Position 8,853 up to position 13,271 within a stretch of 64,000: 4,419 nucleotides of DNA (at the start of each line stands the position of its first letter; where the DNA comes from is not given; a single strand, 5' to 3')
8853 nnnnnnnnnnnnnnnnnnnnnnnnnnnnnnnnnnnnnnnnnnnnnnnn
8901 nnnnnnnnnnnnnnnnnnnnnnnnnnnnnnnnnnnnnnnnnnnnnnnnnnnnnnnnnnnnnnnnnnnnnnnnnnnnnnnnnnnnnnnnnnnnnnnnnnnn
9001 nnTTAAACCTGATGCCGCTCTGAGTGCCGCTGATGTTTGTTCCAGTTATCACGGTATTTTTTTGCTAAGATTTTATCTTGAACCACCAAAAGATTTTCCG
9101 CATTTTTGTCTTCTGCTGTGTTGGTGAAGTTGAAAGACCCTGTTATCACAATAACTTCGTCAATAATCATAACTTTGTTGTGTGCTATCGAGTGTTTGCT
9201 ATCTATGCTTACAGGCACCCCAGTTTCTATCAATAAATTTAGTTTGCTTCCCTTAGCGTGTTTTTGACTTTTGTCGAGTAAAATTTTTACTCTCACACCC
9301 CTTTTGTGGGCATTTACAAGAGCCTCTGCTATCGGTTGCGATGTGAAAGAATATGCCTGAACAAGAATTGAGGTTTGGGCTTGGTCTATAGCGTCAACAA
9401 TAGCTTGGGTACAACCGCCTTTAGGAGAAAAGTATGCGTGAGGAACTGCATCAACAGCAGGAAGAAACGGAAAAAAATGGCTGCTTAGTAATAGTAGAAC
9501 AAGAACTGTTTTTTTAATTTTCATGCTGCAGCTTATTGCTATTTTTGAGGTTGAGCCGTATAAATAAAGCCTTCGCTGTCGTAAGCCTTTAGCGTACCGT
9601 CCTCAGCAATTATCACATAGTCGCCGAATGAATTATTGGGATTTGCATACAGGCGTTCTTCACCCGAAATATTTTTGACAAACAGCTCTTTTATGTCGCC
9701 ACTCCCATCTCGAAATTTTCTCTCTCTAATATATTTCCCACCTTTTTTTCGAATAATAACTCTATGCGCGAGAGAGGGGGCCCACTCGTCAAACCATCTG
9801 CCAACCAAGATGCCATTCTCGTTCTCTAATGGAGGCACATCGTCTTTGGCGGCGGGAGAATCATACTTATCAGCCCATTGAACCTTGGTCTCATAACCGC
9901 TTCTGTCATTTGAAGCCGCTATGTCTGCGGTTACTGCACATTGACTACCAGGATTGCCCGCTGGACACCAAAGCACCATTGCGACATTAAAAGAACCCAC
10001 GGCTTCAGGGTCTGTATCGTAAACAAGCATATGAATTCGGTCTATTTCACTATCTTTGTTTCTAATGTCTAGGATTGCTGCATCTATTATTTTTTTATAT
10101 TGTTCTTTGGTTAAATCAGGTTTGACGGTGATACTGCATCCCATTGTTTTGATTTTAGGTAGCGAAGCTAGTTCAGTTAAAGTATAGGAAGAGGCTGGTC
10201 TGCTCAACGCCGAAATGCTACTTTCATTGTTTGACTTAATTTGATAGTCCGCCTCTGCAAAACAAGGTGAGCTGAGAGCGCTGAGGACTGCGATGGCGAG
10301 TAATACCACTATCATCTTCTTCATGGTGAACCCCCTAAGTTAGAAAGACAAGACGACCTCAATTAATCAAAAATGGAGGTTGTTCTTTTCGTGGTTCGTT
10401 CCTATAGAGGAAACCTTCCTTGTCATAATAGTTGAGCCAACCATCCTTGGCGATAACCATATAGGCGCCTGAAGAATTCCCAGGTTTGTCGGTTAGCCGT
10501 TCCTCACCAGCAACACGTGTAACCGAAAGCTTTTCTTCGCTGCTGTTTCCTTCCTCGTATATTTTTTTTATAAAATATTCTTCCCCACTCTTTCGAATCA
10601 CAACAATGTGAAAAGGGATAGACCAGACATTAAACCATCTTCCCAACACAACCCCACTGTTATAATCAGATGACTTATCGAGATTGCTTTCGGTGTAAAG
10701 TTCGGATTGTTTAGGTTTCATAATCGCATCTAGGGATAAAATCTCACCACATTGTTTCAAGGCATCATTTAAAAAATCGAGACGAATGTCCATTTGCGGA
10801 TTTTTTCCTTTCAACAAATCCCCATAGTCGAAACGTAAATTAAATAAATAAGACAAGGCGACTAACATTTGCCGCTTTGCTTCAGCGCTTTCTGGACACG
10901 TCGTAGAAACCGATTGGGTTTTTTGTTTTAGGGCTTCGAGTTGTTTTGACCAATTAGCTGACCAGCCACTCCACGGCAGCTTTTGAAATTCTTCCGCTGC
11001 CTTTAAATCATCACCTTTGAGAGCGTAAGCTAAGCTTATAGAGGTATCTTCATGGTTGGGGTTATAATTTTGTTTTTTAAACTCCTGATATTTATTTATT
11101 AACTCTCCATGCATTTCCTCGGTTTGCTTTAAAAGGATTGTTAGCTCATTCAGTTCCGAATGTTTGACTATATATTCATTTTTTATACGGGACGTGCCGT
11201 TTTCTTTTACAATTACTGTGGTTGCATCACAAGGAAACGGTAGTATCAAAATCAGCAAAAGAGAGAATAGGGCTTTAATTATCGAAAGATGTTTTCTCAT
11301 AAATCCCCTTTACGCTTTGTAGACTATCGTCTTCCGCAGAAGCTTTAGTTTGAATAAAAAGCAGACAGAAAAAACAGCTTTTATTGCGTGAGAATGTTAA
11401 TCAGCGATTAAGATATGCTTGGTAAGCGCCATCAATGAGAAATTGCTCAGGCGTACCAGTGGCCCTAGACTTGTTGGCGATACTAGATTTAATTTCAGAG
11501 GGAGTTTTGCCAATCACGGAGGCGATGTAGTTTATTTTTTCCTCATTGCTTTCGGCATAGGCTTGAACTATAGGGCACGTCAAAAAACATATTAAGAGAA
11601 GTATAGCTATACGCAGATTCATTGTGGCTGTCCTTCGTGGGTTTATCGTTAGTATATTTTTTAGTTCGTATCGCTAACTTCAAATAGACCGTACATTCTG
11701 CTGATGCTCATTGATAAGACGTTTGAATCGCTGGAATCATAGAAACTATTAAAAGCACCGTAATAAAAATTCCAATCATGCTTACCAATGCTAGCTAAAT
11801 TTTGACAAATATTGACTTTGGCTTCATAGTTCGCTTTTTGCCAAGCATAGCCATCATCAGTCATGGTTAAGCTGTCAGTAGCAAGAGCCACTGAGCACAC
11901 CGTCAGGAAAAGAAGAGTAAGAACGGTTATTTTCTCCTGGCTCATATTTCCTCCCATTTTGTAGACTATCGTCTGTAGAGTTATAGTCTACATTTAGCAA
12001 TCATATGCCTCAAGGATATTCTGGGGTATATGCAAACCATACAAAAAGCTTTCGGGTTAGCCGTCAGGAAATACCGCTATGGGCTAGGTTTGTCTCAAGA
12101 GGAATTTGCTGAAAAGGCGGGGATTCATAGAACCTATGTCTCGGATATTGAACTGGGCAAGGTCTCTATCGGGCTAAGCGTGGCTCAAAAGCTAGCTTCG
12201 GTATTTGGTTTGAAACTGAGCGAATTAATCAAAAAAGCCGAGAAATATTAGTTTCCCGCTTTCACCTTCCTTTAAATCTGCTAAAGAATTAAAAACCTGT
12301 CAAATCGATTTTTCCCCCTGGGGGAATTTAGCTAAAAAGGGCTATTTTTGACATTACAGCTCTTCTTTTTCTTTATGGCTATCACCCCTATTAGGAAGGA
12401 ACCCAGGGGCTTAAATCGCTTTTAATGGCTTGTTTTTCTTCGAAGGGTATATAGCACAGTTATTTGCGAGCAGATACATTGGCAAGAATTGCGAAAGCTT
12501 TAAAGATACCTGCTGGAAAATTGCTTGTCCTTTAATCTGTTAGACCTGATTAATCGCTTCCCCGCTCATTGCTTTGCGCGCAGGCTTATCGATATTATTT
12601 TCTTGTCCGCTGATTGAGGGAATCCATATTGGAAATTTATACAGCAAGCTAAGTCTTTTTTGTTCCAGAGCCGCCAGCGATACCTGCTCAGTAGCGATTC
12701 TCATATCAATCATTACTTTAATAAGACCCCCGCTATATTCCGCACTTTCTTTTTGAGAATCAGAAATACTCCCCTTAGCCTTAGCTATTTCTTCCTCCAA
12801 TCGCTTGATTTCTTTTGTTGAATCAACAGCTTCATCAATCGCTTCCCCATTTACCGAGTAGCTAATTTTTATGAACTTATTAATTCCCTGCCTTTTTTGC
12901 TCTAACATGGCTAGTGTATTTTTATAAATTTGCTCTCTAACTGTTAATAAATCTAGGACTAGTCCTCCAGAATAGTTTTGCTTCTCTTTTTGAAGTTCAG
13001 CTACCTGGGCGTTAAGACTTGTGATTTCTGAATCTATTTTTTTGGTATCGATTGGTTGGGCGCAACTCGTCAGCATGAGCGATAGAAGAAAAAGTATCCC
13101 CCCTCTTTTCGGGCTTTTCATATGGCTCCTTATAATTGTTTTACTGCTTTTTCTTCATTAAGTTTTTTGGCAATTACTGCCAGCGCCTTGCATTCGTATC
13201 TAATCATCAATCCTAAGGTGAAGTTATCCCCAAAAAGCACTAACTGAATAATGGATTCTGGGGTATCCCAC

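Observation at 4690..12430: Nested ~7.7-kb integrative element bounded by imperfect direct repeats with a perfect 20-bp core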

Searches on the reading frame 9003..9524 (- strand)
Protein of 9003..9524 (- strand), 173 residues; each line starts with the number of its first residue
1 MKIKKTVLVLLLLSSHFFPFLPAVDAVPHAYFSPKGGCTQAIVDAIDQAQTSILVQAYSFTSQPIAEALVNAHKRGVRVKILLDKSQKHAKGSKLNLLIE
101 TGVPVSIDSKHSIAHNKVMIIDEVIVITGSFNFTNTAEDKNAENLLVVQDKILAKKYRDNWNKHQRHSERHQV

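Call 11: search_protein_families(library=pfam, proteins=[window:9003-9524:-], max_evalue=0.01)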
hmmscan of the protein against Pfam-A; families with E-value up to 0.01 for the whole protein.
window:9003-9524:- (173 aa): 4 families
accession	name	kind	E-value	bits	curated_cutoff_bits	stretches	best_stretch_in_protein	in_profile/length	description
PF13091.12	PLDc_2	-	2.2e-30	105.6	27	1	42-162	1-129/132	PLD-like domain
PF07894.18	SACK1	-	3.2e-06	27.4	21.4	1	38-89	126-178/274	Scaffolding anchor of CK1 domain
PF11495.14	Regulator_TrmB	-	0.00049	19.8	22.2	1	40-90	13-63/233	Archaeal transcriptional regulator TrmB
PF00614.28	PLDc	-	0.00073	19.9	21.9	1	115-136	6-27/28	Phospholipase D Active site motif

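Call 43: search_protein_families(library=phrogs, proteins=[window:9003-9524:-], max_evalue=0.01)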
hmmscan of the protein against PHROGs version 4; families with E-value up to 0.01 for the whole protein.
window:9003-9524:- (173 aa): 2 families
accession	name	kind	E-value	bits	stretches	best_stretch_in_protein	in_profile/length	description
phrog_12711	-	unknown function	2.7e-45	155.1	1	4-165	4-161/162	-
phrog_17878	-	unknown function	1.4e-09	38.2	1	39-142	129-249/483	-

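Call 44: search_protein_families(library=ncbifam, proteins=[window:9003-9524:-], max_evalue=0.01)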
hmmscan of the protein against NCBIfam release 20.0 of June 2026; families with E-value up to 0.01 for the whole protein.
window:9003-9524:- (173 aa): 9 families
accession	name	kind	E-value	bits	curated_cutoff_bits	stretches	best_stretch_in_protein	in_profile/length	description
NF010490.0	PRK13912.1-1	equivalog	1.7e-18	67.2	211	1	28-163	19-154/159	nuclease NucT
NF038319.1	DISARM_DrmC_I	equivalog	6.8e-18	65.1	133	1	28-162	85-232/236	DISARM system phospholipase D-like protein DrmC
NF010492.0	PRK13912.1-3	equivalog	1.8e-16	60.2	297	1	39-167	36-174/178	nuclease NucT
NF010493.0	PRK13912.1-4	equivalog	5.5e-14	52.5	351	2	42-89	32-79/171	nuclease NucT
NF010491.0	PRK13912.1-2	equivalog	1.1e-12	48.1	225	1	39-155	38-164/180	nuclease NucT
TIGR04265.1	bac_cardiolipin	equivalog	6.9e-08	31.9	290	1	39-169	320-455/483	cardiolipin synthase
NF008427.0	PRK11263.1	equivalog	1.4e-07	31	281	1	43-167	213-342/409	cardiolipin synthase ClsB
NF041068.1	DpdK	equivalog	4.7e-06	26.3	100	1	60-159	62-161/167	phospholipase D-like domain-containing protein DpdK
NF009107.0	PRK12452.1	equivalog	0.00088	18.1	787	1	40-136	153-264/509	cardiolipin synthase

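Call 86: search_solved_structures(query=window:9003-9524:-, max_evalue=0.001, show_alignments=1)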
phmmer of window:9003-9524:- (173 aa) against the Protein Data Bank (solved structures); distinct sequences matched with E-value up to 0.001: 8.
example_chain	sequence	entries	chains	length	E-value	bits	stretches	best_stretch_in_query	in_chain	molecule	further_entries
1byr_A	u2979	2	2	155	4.3e-30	108.1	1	31-164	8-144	PROTEIN (ENDONUCLEASE)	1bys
4ggj_A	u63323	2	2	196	5.7e-16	62.2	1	41-159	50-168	Mitochondrial cardiolipin hydrolase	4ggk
9lkx_K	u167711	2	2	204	2.2e-15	60.3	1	42-159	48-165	Mitochondrial cardiolipin hydrolase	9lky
4h4a_A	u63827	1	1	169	4.5e-14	56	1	41-123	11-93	Mitochondrial cardiolipin hydrolase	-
4gen_A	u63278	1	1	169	5.4e-14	55.8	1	41-122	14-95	Mitochondrial cardiolipin hydrolase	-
4gel_A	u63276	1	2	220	1.2e-13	54.6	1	41-123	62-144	Mitochondrial cardiolipin hydrolase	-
4gem_A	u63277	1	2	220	8.5e-13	51.9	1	41-122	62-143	Mitochondrial cardiolipin hydrolase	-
6ehi_A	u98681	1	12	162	4.9e-10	42.9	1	40-157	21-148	Nuclease NucT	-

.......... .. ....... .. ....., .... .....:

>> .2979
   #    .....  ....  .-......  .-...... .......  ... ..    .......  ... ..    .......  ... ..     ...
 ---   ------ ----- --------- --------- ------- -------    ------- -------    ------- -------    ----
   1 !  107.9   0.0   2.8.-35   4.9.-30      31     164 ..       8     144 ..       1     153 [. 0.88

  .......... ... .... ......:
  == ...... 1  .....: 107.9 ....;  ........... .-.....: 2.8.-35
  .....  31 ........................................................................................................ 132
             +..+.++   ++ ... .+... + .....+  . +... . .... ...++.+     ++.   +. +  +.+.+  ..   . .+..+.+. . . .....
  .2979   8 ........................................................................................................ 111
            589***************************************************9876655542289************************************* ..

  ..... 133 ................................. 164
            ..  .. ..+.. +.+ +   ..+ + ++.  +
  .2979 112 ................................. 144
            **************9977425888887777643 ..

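Call 92: search_protein_families(library=padloc, proteins=[window:9003-9524:-], max_evalue=0.001)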
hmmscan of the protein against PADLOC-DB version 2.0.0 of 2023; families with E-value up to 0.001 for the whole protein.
window:9003-9524:- (173 aa): 21 families
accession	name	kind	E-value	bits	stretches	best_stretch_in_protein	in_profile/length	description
PDLC02614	DrmC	-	5.2e-15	53.6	1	41-152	25-139/153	DrmC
PDLC02612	DrmC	-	2.4e-13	48.1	1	35-162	90-222/235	DrmC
PDLC02585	DrmC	-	4.8e-13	47.3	1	29-159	97-239/253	DrmC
PDLC02588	DrmC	-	9.3e-13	46.4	2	30-85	97-153/256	DrmC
PDLC02606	DrmC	-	1.4e-12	45.8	1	28-154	25-163/182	DrmC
PDLC02607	DrmC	-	5.5e-12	43.5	1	30-156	103-245/265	DrmC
PDLC02609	DrmC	-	2.6e-11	42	1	35-157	94-225/241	DrmC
PDLC02597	DrmC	-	1.7e-10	39.2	1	40-155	99-226/242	DrmC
PDLC02589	DrmC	-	1.1e-09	35.8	1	39-88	112-162/264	DrmC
PDLC02595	DrmC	-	3.5e-09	34.8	1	39-148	118-243/269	DrmC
PDLC02587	DrmC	-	4.9e-09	33.6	1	110-161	201-252/267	DrmC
PDLC03924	MkoC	-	6.3e-09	32.5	1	43-165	998-1133/1136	-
PDLC02602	DrmC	-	2.2e-08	31.5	1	28-92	97-162/381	DrmC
PDLC03922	MkoB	-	3.3e-07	28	1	41-143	480-575/610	-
PDLC02608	DrmC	-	1.1e-06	26.5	1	40-154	20-141/162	DrmC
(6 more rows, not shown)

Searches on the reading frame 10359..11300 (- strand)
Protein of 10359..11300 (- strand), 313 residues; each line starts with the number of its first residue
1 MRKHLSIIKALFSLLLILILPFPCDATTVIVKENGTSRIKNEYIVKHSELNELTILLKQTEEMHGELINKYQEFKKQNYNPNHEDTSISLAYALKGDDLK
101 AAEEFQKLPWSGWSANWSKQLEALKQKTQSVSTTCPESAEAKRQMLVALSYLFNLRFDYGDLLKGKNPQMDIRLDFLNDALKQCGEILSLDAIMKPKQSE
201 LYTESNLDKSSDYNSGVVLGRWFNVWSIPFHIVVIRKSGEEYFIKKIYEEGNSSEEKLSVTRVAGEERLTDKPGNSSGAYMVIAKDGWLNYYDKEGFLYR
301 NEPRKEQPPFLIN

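Call 11: search_protein_families(library=pfam, proteins=[window:10359-11300:-], max_evalue=0.01)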
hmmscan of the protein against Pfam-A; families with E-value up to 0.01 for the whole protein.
window:10359-11300:- (313 aa): 0 families

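Call 43: search_protein_families(library=phrogs, proteins=[window:10359-11300:-], max_evalue=0.01)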
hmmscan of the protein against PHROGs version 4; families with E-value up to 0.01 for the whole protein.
window:10359-11300:- (313 aa): 1 family
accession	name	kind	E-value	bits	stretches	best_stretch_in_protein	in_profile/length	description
phrog_25503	-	unknown function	0.006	17.8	0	92-145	9-62/89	-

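Call 44: search_protein_families(library=ncbifam, proteins=[window:10359-11300:-], max_evalue=0.01)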
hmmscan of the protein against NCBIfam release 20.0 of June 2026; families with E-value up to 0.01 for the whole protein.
window:10359-11300:- (313 aa): 0 families

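Call 92: search_protein_families(library=padloc, proteins=[window:10359-11300:-], max_evalue=0.001)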
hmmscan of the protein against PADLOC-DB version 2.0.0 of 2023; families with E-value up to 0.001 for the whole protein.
window:10359-11300:- (313 aa): 0 families

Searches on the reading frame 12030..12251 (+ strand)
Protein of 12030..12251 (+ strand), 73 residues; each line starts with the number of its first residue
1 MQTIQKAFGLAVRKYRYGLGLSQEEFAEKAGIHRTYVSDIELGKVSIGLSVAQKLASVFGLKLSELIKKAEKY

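Call 11: search_protein_families(library=pfam, proteins=[window:12030-12251:+], max_evalue=0.01)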
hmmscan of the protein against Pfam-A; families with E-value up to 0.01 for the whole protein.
window:12030-12251:+ (73 aa): 5 families
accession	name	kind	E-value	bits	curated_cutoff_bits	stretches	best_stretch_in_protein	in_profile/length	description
PF01381.28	HTH_3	-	2.3e-16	60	23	1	13-66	2-55/55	Helix-turn-helix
PF13560.12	HTH_31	-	9.6e-10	39.1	27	1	7-65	1-60/64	Helix-turn-helix domain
PF12844.13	HTH_19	-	9.5e-09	35.5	30.2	1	11-70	3-62/64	Helix-turn-helix domain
PF13443.12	HTH_26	-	4.9e-05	23.9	22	1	20-68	10-59/63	Cro/C1-type HTH DNA-binding domain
PF13744.12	HTH_37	-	0.0026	17.9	27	1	9-46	20-57/80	Helix-turn-helix domain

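Call 43: search_protein_families(library=phrogs, proteins=[window:12030-12251:+], max_evalue=0.01)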
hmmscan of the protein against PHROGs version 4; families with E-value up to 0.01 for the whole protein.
window:12030-12251:+ (73 aa): 20 families
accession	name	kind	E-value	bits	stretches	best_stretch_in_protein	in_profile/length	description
phrog_3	-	transcription regulation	1.7e-12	48.9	1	2-70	83-149/430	transcriptional repressor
phrog_8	-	transcription regulation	2.1e-11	44.8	1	13-67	82-216/346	transcriptional regulator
phrog_1373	-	transcription regulation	1.2e-10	42.6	1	11-71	67-127/166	transcriptional regulator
phrog_4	-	transcription regulation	4.1e-09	36.9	1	5-68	134-193/400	transcriptional repressor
phrog_7241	-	transcription regulation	6.8e-09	36.8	1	12-67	66-121/122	transcriptional regulator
phrog_5823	-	transcription regulation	7.6e-09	36.2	1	6-69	5-69/404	transcriptional regulator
phrog_2967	-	transcription regulation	5.2e-08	33.7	1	4-69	7-72/225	transcriptional regulator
phrog_2439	-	transcription regulation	2.6e-07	30.9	1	10-68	10-68/367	transcriptional regulator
phrog_2328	-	transcription regulation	2.6e-06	28.3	1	8-66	16-74/128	transcriptional repressor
phrog_2339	-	DNA, RNA and nucleotide metabolism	3.1e-06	28.1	1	6-64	24-83/98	HTH DNA binding protein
phrog_1468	-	transcription regulation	3.9e-06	27.4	1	5-60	5-59/67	transcriptional repressor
phrog_955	-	DNA, RNA and nucleotide metabolism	4.8e-05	24.1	1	3-72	20-92/142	HTH DNA binding protein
phrog_6962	-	unknown function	0.00018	22.8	1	9-51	3-45/73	-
phrog_6831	-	transcription regulation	0.00022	22.1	1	20-57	18-56/68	transcriptional regulator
phrog_2104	-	unknown function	0.00029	22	1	11-44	43-76/103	-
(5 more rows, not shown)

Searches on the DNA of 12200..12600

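Call 42: search_rna_families(source=window, start=12200, end=12600, threshold=evalue, max_evalue=10, show_alignments=3)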
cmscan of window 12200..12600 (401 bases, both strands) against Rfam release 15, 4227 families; matches with E-value up to 10: 5.
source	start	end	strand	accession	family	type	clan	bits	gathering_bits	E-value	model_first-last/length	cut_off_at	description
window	12248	12337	-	RF01705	Flavo-1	Gene; sRNA;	-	16.4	42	0.91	1-76/76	no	Flavo-1 RNA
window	12200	12312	-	RF02320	TtnuHACA13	Gene; snRNA; snoRNA; HACA-box;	-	15.8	100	4.2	1-118/134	3'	Tetrahymena snoRNA TtnuHACA13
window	12411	12503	-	RF00149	snoZ103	Gene; snRNA; snoRNA; CD-box;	-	14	44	8.8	1-100/100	no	Small nucleolar RNA Z103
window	12356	12477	+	RF01261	snR82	Gene; snRNA; snoRNA; HACA-box;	CL00040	13.4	60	1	1-270/270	no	Small nucleolar RNA snR82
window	12224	12373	-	RF00558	L20_leader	Cis-reg; leader;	-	13.2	58.7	7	1-127/127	no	Ribosomal protein L20 leader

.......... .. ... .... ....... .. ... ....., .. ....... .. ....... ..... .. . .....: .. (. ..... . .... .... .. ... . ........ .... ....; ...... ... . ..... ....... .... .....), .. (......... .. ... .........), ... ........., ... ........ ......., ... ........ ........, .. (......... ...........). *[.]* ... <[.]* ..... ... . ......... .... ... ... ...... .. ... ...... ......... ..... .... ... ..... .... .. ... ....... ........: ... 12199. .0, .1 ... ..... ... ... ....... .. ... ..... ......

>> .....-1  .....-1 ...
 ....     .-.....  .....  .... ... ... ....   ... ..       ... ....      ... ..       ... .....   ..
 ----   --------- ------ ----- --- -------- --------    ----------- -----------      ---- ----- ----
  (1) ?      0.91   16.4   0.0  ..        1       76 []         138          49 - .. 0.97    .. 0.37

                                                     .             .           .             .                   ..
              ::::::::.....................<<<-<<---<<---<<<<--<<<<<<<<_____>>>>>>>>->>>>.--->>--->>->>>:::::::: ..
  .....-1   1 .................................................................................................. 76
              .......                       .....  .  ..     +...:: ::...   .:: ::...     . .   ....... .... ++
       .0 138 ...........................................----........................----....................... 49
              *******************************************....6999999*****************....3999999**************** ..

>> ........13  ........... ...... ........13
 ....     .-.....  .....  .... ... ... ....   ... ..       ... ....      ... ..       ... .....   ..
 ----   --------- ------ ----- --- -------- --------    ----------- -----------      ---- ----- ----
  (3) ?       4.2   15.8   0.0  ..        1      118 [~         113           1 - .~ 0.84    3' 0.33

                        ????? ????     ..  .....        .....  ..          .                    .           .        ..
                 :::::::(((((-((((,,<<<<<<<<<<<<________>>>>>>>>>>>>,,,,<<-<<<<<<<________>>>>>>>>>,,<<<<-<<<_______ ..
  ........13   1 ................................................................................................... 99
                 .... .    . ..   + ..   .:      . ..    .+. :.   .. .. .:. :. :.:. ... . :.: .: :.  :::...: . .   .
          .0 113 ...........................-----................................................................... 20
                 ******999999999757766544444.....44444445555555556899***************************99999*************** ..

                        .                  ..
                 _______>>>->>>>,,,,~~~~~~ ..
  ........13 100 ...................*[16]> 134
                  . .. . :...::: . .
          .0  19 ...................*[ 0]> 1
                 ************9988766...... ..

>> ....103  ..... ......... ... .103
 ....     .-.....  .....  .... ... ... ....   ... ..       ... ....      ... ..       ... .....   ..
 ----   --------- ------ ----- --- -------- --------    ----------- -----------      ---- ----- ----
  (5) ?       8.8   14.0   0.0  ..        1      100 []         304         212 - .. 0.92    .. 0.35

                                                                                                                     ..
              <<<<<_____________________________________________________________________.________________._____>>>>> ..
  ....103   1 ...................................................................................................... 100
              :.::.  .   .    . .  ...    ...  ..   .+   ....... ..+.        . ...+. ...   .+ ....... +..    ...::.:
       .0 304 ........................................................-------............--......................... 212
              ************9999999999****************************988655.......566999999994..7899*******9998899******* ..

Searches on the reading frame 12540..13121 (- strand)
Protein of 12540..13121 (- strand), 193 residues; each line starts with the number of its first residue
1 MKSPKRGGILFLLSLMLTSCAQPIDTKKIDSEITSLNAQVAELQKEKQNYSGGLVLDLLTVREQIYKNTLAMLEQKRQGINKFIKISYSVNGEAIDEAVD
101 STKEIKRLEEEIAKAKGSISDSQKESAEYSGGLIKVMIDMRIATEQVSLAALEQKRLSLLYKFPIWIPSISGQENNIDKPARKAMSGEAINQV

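Call 13: search_protein_families(library=pfam, proteins=[window:12540-13121:-], max_evalue=0.01)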
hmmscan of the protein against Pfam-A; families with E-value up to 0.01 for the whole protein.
window:12540-13121:- (193 aa): 3 families
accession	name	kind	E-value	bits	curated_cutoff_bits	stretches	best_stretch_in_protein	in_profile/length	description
PF13863.11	DUF4200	-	1.2e-07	32.5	29.7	1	60-130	30-100/119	Domain of unknown function (DUF4200)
PF07989.16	Cnn_1N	-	0.003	18.2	28.5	0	72-125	25-72/74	Centrosomin N-terminal motif 1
PF12325.13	TMF_TATA_bd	-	0.0056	17.2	29.1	0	103-143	19-59/115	TATA element modulatory factor 1 TATA binding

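Call 44: search_protein_families(library=ncbifam, proteins=[window:12540-13121:-], max_evalue=0.01)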
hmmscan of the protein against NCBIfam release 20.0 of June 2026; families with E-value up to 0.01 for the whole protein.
window:12540-13121:- (193 aa): 3 families
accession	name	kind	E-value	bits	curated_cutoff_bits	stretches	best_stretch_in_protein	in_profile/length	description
NF047408.1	SA0632_fam_LP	equivalog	0.00023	20.7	70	1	10-49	8-47/68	SA0632 family lipoprotein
NF040598.1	Ala_zip_lipo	subfamily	0.0016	18.9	43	0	10-49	8-47/90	Lpp/OprI family alanine-zipper lipoprotein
NF045487.1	ASRP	equivalog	0.0034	16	300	1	22-127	116-214/593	archaea-specific SMC-related protein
